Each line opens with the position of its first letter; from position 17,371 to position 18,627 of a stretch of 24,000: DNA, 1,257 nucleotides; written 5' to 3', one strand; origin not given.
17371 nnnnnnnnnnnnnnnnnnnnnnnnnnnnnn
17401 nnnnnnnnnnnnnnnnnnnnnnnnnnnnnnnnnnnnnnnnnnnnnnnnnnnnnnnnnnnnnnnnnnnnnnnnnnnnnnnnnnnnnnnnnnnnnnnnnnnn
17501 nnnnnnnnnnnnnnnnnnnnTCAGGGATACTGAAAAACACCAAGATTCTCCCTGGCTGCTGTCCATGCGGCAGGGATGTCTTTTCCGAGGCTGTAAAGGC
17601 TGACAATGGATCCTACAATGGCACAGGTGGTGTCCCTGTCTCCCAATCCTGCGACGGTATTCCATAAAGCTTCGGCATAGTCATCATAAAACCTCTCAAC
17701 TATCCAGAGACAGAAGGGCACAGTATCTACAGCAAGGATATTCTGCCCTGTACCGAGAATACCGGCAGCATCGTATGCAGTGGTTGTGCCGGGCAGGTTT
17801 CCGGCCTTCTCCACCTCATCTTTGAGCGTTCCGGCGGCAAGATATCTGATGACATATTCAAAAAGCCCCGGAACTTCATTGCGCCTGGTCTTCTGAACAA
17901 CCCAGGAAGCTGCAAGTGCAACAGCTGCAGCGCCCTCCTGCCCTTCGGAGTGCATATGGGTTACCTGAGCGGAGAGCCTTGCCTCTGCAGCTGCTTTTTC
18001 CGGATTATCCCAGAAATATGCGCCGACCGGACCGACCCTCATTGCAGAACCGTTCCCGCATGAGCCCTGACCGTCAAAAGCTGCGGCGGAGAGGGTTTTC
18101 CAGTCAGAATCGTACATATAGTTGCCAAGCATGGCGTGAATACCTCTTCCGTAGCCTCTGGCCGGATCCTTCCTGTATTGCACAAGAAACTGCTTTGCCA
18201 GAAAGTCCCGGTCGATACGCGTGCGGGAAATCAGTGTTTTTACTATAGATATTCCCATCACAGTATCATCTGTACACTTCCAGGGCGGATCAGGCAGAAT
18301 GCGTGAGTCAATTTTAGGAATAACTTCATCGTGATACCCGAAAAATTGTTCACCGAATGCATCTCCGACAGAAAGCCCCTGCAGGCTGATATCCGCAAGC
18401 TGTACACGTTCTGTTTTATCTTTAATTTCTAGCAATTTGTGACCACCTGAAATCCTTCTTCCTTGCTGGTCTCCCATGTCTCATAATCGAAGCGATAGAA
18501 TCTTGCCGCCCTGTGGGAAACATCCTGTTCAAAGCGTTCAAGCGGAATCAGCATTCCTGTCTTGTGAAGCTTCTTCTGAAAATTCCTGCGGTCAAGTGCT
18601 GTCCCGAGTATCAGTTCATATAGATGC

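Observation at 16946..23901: Seven-gene same-strand cluster: candidate undescribed ADP-ribose/NAD-linked signalling system coupled to c-di-GMP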

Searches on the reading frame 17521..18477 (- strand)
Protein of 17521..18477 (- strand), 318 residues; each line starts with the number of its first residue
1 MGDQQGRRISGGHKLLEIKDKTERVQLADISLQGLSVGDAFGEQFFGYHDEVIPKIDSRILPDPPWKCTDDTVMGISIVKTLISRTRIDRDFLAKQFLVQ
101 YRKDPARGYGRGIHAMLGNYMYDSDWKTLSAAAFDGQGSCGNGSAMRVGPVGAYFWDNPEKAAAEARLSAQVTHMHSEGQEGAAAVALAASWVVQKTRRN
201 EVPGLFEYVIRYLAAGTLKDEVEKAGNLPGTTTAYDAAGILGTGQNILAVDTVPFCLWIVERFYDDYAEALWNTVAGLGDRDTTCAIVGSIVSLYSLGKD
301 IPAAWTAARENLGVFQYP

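Call 5: search_protein_families(library=pfam, proteins=[window:17521-18477:-], max_evalue=0.01)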
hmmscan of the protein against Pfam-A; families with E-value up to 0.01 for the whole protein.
window:17521-18477:- (318 aa): 1 family
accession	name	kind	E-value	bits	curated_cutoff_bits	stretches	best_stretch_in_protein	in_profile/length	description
PF03747.19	ADP_ribosyl_GH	-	2.9e-49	168.7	26.2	1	32-302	3-285/287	ADP-ribosylglycohydrolase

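Call 6: search_protein_families(library=ncbifam, proteins=[window:17521-18477:-], max_evalue=0.01)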
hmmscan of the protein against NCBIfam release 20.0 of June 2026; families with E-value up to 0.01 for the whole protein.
window:17521-18477:- (318 aa): 2 families
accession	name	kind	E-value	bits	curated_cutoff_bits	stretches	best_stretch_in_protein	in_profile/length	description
TIGR02662.1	dinitro_DRAG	equivalog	1.6e-11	44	337.05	1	64-307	49-265/287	ADP-ribosyl-[dinitrogen reductase] hydrolase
NF041672.1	ADPriboarghdlase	equivalog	1.7e-07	30.4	490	1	22-202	64-249/361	ADP-ribosylarginine hydrolase Tri1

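Call 8: search_protein_families(library=padloc, proteins=[window:17521-18477:-], max_evalue=0.01)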
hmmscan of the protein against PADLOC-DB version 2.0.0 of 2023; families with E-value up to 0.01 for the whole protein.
window:17521-18477:- (318 aa): 0 families

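Call 39: find_homologous_proteins(query=window:17521-18477:-, max_evalue=1e-10)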
Query window:17521-18477:- (318 aa): 4966 proteins with E <= 1e-10 among 8000 candidates; the best 120 are listed.
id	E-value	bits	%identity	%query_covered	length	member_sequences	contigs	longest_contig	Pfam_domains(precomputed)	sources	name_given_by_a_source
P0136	4.2e-204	695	100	96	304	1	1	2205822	PF03747.20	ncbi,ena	-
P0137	7.0e-90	320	49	91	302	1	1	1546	PF03747.20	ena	-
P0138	3.7e-86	307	52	93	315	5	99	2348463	PF03747.20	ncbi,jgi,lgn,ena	jgi:ADP-ribosylglycohydrolase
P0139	3.8e-86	307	50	91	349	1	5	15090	PF03747.20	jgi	jgi:ADP-ribosylglycohydrolase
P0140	3.4e-85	304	49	92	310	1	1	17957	PF03747.20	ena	-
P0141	8.2e-85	303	51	94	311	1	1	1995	PF03747.20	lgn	-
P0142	7.0e-84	300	49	91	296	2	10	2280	PF03747.20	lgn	-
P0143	2.4e-83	298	49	93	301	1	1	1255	PF03747.20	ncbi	-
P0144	5.4e-83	297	50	93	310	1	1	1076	PF03747.20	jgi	jgi:ADP-ribosylglycohydrolase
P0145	8.8e-83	296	50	92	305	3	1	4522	PF03747.20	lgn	-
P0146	2.4e-82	295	51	92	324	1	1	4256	PF03747.20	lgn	-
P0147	4.9e-82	294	49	92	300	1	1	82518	PF03747.20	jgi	jgi:ADP-ribosylglycohydrolase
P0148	5.0e-82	294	49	94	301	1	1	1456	PF03747.20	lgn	-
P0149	5.1e-82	294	50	94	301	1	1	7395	PF03747.20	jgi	jgi:ADP-ribosylglycohydrolase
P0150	5.4e-82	294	50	91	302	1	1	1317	PF03747.20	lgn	-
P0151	6.3e-82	293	50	92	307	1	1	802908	PF03747.20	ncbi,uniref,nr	ncbi:ADP-ribosylglycohydrolase family protein [Pyxidicoccus trucidator]|uniref:ADP-ribosylglycohydro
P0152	8.3e-82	293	48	92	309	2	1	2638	PF03747.20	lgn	-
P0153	1.0e-81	293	49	93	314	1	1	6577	PF03747.20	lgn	-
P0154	1.2e-81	293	52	90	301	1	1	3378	PF03747.20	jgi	jgi:ADP-ribosylglycohydrolase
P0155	1.3e-81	292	51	92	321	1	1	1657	PF03747.20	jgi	jgi:ADP-ribosylglycohydrolase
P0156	1.8e-81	292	49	91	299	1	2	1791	PF03747.20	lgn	-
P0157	2.4e-81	291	49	91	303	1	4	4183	PF03747.20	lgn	-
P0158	2.4e-81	291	50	93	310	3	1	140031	PF03747.20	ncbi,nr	ncbi:MAG: ADP-ribosylglycohydrolase family protein [Polyangiaceae bacterium]|nr:ADP-ribosylglycohydr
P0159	3.0e-81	291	52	92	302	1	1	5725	PF03747.20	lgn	-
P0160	3.1e-81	291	48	92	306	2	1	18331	PF03747.20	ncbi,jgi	jgi:ADP-ribosylglycohydrolase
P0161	3.4e-81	291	51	93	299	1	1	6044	PF03747.20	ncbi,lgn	-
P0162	3.6e-81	291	49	91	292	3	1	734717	PF03747.20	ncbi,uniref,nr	ncbi:hypothetical protein DB31_3446 [Hyalangium minutum]|uniref:N-formylglutamate deformylase n=2 Ta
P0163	4.2e-81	291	51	92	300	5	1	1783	PF03747.20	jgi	-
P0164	4.3e-81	291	47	91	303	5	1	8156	PF03747.20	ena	-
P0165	4.7e-81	291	51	92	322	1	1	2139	PF03747.20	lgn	-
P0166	5.3e-81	290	48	92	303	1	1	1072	PF03747.20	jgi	jgi:ADP-ribosylglycohydrolase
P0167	5.6e-81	290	49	91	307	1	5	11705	PF03747.20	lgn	-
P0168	6.0e-81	290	50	92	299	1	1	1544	PF03747.20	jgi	jgi:ADP-ribosylglycohydrolase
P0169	6.5e-81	290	48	93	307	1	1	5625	PF03747.20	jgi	jgi:ADP-ribosylglycohydrolase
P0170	6.5e-81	290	49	92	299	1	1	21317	PF03747.20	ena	-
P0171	7.1e-81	290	48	92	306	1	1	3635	PF03747.20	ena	-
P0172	7.1e-81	290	49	93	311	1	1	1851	PF03747.20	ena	-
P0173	1.2e-80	289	48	93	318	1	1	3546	PF03747.20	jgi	jgi:ADP-ribosylglycohydrolase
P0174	1.3e-80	289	51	91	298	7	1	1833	PF03747.20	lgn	-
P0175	1.6e-80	289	50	92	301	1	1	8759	PF03747.20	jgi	jgi:ADP-ribosylglycohydrolase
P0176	2.2e-80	288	50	93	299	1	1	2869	PF03747.20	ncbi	-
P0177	2.5e-80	288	48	91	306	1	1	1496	PF03747.20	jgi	jgi:ADP-ribosylglycohydrolase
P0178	2.7e-80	288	47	93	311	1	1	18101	PF03747.20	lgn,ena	-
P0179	5.5e-80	287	52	89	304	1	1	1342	PF03747.20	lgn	-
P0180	5.6e-80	287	48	92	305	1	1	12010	PF03747.20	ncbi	-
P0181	5.8e-80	287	48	93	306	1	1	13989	PF03747.20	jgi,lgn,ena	-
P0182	6.0e-80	287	49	94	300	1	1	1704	PF03747.20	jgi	jgi:ADP-ribosylglycohydrolase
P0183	6.1e-80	287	48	93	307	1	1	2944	PF03747.20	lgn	-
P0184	6.7e-80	287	49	92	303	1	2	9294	PF03747.20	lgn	-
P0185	8.3e-80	286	49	92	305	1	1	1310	PF03747.20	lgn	-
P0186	9.1e-80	286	50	94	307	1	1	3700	PF03747.20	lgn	-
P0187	9.4e-80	286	49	91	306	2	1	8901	PF03747.20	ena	-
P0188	1.0e-79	286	49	92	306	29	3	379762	PF03747.20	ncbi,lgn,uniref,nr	ncbi:crystallin J1 [Corallococcus exiguus]|uniref:Crystallin J1 n=2 Tax=Corallococcus exiguus TaxID=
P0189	1.1e-79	286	50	91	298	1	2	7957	PF03747.20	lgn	-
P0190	1.4e-79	286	48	94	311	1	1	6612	PF03747.20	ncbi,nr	ncbi:MAG: ADP-ribosylglycohydrolase family protein [Deltaproteobacteria bacterium]|nr:ADP-ribosylgly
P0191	1.4e-79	286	48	92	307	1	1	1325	PF03747.20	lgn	-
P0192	1.6e-79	286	48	92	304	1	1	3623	PF03747.20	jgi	jgi:ADP-ribosylglycohydrolase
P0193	2.0e-79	285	50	92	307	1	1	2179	PF03747.20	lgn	-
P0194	2.0e-79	285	49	90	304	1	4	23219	PF03747.20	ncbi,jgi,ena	-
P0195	2.4e-79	285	48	89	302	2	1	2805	PF03747.20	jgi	-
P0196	2.5e-79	285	47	93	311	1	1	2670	PF03747.20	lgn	-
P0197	2.5e-79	285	48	92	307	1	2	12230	PF03747.20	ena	-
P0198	3.9e-79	284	50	93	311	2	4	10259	PF03747.20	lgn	-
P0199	4.2e-79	284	47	92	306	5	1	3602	PF03747.20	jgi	jgi:ADP-ribosylglycohydrolase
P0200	4.6e-79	284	48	91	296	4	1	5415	PF03747.20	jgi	-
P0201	4.8e-79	284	48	93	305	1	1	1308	PF03747.20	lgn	-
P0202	5.0e-79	284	48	92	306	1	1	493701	PF03747.20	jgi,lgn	jgi:ADP-ribosylglycohydrolase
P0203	5.0e-79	284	48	93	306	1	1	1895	PF03747.20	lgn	-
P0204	5.2e-79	284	50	91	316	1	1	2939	PF03747.20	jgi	jgi:ADP-ribosylglycohydrolase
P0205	5.6e-79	284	49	93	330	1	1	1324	PF03747.20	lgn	-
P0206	5.7e-79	284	49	93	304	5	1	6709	PF03747.20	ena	-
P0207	6.4e-79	284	48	93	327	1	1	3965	PF03747.20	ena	-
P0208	6.6e-79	283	50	91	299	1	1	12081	PF03747.20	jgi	-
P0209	7.4e-79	283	51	92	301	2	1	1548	PF03747.20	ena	-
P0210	1.0e-78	283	51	90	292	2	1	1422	PF03747.20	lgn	-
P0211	1.0e-78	283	48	92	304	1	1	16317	PF03747.20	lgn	-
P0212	1.2e-78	283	48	92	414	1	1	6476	PF03747.20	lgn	-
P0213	1.2e-78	283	49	94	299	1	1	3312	PF03747.20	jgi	jgi:ADP-ribosylglycohydrolase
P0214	1.3e-78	283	48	94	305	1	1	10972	PF03747.20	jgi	jgi:ADP-ribosylglycohydrolase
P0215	1.5e-78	282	50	92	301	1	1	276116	PF03747.20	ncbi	ncbi:MAG: ADP-ribosylglycohydrolase family protein [Polyangiaceae bacterium]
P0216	1.5e-78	282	48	94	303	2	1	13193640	PF03747.20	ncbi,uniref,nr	ncbi:ADP-ribosylglycohydrolase family protein [Pyxidicoccus sp. MSG2]|uniref:ADP-ribosylglycohydrola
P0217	1.5e-78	282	46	93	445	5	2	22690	PF03747.20,PF20274.5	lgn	-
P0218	1.6e-78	282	50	92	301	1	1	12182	PF03747.20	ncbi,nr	ncbi:MAG: ADP-ribosylglycohydrolase family protein [Deltaproteobacteria bacterium]|nr:ADP-ribosylgly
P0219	1.8e-78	282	48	92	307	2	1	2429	PF03747.20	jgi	-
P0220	2.1e-78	282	48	92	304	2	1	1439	PF03747.20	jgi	jgi:ADP-ribosylglycohydrolase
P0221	2.1e-78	282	49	93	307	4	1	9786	PF03747.20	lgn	-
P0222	2.4e-78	282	49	94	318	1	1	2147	PF03747.20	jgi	jgi:ADP-ribosylglycohydrolase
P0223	2.6e-78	282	49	95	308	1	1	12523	PF03747.20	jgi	jgi:ADP-ribosylglycohydrolase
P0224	2.9e-78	281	48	93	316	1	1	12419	PF03747.20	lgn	-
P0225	2.9e-78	281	49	92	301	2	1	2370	PF03747.20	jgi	jgi:ADP-ribosylglycohydrolase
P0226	3.0e-78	281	47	92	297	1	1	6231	PF03747.20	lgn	-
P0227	3.2e-78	281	47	91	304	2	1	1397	PF03747.20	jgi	-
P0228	3.2e-78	281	47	94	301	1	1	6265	PF03747.20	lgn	-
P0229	3.3e-78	281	48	92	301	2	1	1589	PF03747.20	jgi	jgi:ADP-ribosylglycohydrolase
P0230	3.3e-78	281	47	93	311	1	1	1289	PF03747.20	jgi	jgi:ADP-ribosylglycohydrolase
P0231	3.5e-78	281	48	90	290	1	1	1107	PF03747.20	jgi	jgi:ADP-ribosylglycohydrolase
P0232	3.6e-78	281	47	93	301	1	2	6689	PF03747.20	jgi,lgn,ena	-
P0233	3.8e-78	281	48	92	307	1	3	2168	PF03747.20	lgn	-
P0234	3.9e-78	281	48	92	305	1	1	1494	PF03747.20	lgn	-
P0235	4.0e-78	281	49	92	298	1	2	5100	PF03747.20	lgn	-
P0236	4.4e-78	281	47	93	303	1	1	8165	PF03747.20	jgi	jgi:ADP-ribosylglycohydrolase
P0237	4.5e-78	281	47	91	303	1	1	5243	PF03747.20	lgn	-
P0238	4.7e-78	281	49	93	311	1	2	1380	PF03747.20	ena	-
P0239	4.8e-78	281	46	93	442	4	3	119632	PF03747.20,PF20274.5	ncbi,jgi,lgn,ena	jgi:ADP-ribosylglycohydrolase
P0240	5.6e-78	280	49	89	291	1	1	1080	PF03747.20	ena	-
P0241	5.6e-78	280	49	90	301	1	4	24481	PF03747.20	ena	-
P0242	5.7e-78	280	49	93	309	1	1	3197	PF03747.20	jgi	-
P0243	6.5e-78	280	46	93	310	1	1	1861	PF03747.20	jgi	jgi:ADP-ribosylglycohydrolase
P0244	6.8e-78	280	48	92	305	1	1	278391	PF03747.20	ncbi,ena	-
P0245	6.9e-78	280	46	93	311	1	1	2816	PF03747.20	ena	-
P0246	6.9e-78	280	47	93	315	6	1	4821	PF03747.20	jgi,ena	-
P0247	7.0e-78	280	49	92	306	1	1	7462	PF03747.20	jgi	jgi:ADP-ribosylglycohydrolase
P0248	7.2e-78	280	49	94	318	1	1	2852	PF03747.20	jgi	jgi:ADP-ribosylglycohydrolase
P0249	7.2e-78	280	46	92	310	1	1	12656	PF03747.20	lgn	-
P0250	8.0e-78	280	45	92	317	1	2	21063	PF03747.20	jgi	jgi:ADP-ribosylglycohydrolase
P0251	8.1e-78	280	47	93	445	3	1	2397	PF03747.20,PF20274.5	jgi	jgi:ADP-ribosylglycohydrolase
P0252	8.3e-78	280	48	92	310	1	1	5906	PF03747.20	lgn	-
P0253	8.8e-78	280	49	92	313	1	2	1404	PF03747.20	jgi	-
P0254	8.8e-78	280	47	91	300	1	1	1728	PF03747.20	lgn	-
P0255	9.5e-78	280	49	93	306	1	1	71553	PF03747.20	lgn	-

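Call 40: find_encoding_contigs(protein=P0138, flank=6000, max_places=4)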
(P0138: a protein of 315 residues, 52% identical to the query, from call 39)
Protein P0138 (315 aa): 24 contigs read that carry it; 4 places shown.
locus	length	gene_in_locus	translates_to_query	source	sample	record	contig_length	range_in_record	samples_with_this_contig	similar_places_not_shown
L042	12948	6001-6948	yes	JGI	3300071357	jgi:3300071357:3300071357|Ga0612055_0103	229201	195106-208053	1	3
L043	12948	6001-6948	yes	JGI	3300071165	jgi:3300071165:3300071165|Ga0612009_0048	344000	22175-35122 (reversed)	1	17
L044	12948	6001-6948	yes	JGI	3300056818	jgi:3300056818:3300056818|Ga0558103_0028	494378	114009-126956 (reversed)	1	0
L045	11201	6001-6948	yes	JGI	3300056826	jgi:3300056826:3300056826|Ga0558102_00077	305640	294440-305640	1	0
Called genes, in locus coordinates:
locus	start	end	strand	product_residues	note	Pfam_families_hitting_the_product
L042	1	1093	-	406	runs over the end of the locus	-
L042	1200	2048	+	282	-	PF02146:SIR2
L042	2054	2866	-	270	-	PF00149:Metallophos, PF12850:Metallophos_2 (faint), PF14582:Metallophos_3 (faint)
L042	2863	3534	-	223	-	PF13472:Lipase_GDSL_2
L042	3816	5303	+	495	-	PF00990:GGDEF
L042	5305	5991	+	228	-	PF00293:NUDIX, PF19368:WHD_AraR, PF21906:WHD_NrtR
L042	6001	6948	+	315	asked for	PF03747:ADP_ribosyl_GH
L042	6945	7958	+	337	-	PF01467:CTP_transf_like (faint), PF13521:AAA_28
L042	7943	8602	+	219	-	PF04973:NMN_transporter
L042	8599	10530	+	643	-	PF03747:ADP_ribosyl_GH, PF24754:MavL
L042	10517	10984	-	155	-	-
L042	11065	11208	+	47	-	-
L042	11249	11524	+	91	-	PF04102:SlyX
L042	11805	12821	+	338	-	PF01497:Peripla_BP_2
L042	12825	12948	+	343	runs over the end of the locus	PF01032:FecCD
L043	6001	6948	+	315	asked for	PF03747:ADP_ribosyl_GH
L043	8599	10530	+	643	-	PF03747:ADP_ribosyl_GH, PF24754:MavL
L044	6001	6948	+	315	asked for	PF03747:ADP_ribosyl_GH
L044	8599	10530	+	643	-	PF03747:ADP_ribosyl_GH, PF24754:MavL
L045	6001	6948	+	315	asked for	PF03747:ADP_ribosyl_GH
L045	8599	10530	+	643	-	PF03747:ADP_ribosyl_GH, PF24754:MavL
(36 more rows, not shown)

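Call 41: find_encoding_contigs(protein=P0140, flank=6000, max_places=2)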
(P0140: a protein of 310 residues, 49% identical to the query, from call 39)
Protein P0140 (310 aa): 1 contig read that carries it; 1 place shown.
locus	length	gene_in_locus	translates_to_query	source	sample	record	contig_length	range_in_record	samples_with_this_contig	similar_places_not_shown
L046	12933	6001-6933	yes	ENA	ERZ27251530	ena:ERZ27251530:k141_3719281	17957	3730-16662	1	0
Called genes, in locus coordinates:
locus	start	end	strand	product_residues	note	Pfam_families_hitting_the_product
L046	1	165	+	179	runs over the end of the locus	-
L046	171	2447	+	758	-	PF05359:DUF748, PF27335:TP_0481_C (weak)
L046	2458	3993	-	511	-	PF00990:GGDEF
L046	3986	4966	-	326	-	PF04055:Radical_SAM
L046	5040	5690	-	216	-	PF00027:cNMP_binding, PF13545:HTH_Crp_2, PF00325:Crp (faint)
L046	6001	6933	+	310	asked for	PF03747:ADP_ribosyl_GH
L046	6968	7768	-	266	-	PF01066:CDP-OH_P_transf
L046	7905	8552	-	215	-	PF00578:AhpC-TSA, PF08534:Redoxin, PF10417:1-cysPrx_C (weak)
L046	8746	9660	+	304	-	PF00248:Aldo_ket_red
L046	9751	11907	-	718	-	PF00037:Fer4 (faint), PF12797:Fer4_2 (faint), PF12838:Fer4_7 (faint), PF13237:Fer4_10, PF14697:Fer4_21 (faint), PF02906:Fe_hyd_lg_C, PF00015:MCPsignal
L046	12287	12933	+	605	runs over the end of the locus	PF06580:His_kinase, PF02518:HATPase_c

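Call 42: find_encoding_contigs(protein=P0147, flank=6000, max_places=2)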
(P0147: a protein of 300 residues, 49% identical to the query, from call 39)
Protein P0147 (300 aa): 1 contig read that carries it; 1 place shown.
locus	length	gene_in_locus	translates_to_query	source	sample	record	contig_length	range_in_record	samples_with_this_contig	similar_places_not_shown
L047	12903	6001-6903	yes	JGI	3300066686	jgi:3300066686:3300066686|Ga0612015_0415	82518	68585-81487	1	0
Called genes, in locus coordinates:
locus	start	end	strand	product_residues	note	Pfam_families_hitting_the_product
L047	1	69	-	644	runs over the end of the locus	PF17201:Cache_3-Cache_2, PF17202:sCache_3_3, PF02743:dCache_1, PF17203:sCache_3_2 (faint), PF00672:HAMP, PF00015:MCPsignal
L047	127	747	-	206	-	PF00072:Response_reg, PF00196:GerE, PF08281:Sigma70_r4_2 (weak)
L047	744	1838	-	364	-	PF07730:HisKA_3, PF02518:HATPase_c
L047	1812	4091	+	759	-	PF00324:AA_permease, PF13520:AA_permease_2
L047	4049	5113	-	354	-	-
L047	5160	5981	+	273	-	PF04072:LCM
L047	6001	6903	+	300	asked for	PF03747:ADP_ribosyl_GH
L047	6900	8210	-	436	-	PF01565:FAD_binding_4, PF04030:ALO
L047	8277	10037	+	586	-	PF00753:Lactamase_B, PF19583:ODP, PF00990:GGDEF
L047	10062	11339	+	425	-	PF00211:Guanylate_cyc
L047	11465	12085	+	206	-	PF04011:LemA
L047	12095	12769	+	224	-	PF04536:TPM_phosphatase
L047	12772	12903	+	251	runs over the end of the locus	PF04536:TPM_phosphatase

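Call 52: find_encoding_contigs(protein=P0139, flank=7000, max_places=3)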
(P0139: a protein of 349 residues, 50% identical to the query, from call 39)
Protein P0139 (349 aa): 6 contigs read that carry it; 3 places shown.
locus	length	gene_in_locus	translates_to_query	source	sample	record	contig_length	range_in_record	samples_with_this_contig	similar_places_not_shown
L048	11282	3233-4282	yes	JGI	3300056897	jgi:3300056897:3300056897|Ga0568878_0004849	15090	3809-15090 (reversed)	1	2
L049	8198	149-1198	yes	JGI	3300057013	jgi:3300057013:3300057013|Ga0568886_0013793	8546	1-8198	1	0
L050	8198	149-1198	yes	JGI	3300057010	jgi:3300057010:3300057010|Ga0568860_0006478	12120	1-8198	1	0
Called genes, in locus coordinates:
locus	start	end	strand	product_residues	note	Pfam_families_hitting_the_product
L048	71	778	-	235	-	-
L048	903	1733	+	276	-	PF01261:AP_endonuc_2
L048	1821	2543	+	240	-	PF02517:Rce1-like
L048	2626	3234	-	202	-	-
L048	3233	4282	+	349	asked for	PF03747:ADP_ribosyl_GH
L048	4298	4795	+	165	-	PF13302:Acetyltransf_3, PF00583:Acetyltransf_1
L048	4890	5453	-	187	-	PF12675:DUF3795 (faint)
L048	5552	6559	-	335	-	-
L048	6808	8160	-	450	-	PF00144:Beta-lactamase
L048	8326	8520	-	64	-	-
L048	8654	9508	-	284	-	PF01636:APH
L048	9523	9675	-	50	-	-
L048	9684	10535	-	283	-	PF12838:Fer4_7 (faint), PF14697:Fer4_21 (faint), PF12837:Fer4_6 (faint), PF13187:Fer4_9 (weak)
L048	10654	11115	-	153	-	PF06445:GyrI-like (faint)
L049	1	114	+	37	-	?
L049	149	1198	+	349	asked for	PF03747:ADP_ribosyl_GH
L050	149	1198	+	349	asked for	PF03747:ADP_ribosyl_GH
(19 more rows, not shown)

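Call 56: search_solved_structures(query=window:17521-18477:-, max_evalue=0.001)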
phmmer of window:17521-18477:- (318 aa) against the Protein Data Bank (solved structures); distinct sequences matched with E-value up to 0.001: 17.
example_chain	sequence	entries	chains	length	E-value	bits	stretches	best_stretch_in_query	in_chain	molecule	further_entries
6g1p_A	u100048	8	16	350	3.1e-20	75.9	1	31-197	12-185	ADP-ribosylhydrolase like 2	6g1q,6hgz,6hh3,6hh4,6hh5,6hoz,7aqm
2qty_A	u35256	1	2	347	5.6e-20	75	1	68-197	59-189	Poly(ADP-ribose) glycohydrolase ARH3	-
7akr_AAA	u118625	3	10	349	7.6e-20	74.6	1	68-196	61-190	ADP-ribose glycohydrolase ARH3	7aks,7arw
2foz_A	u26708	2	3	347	9.1e-20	74.3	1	68-196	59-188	ADP-ribosylhydrolase like 2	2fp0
2g4k_A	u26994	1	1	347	9.1e-20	74.3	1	68-196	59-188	ADP-ribosylhydrolase 3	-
5zqy_A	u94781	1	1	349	9.3e-20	74.3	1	68-196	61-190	Poly(ADP-ribose) glycohydrolase ARH3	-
9rfd_A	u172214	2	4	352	9.6e-20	74.2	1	68-196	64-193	ADP-ribosylhydrolase ARH3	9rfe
6d36_C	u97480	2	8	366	1.1e-19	74.1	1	68-196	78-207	Poly(ADP-ribose) glycohydrolase ARH3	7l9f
6d3a_C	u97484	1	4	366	3.3e-19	72.4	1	68-196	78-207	Poly(ADP-ribose) glycohydrolase ARH3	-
7l9i_C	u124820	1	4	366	8.7e-19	71.1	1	68-196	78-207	ADP-ribose glycohydrolase ARH3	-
7l9h_C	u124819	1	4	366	1.2e-18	70.7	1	68-196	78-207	ADP-ribose glycohydrolase ARH3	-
2cwc_A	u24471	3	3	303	1.5e-08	37.4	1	32-196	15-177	ADP-ribosylglycohydrolase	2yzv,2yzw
1t5j_A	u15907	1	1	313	3.4e-08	36.3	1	67-312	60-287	Hypothetical protein MJ1187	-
2woe_A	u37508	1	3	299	6.8e-08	35.3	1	61-178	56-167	ADP-RIBOSYL-[DINITROGEN REDUCTASE] GLYCOHYDROLASE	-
2woc_A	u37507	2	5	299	1.1e-07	34.6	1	61-178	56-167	ADP-RIBOSYL-[DINITROGEN REDUCTASE] GLYCOHYDROLASE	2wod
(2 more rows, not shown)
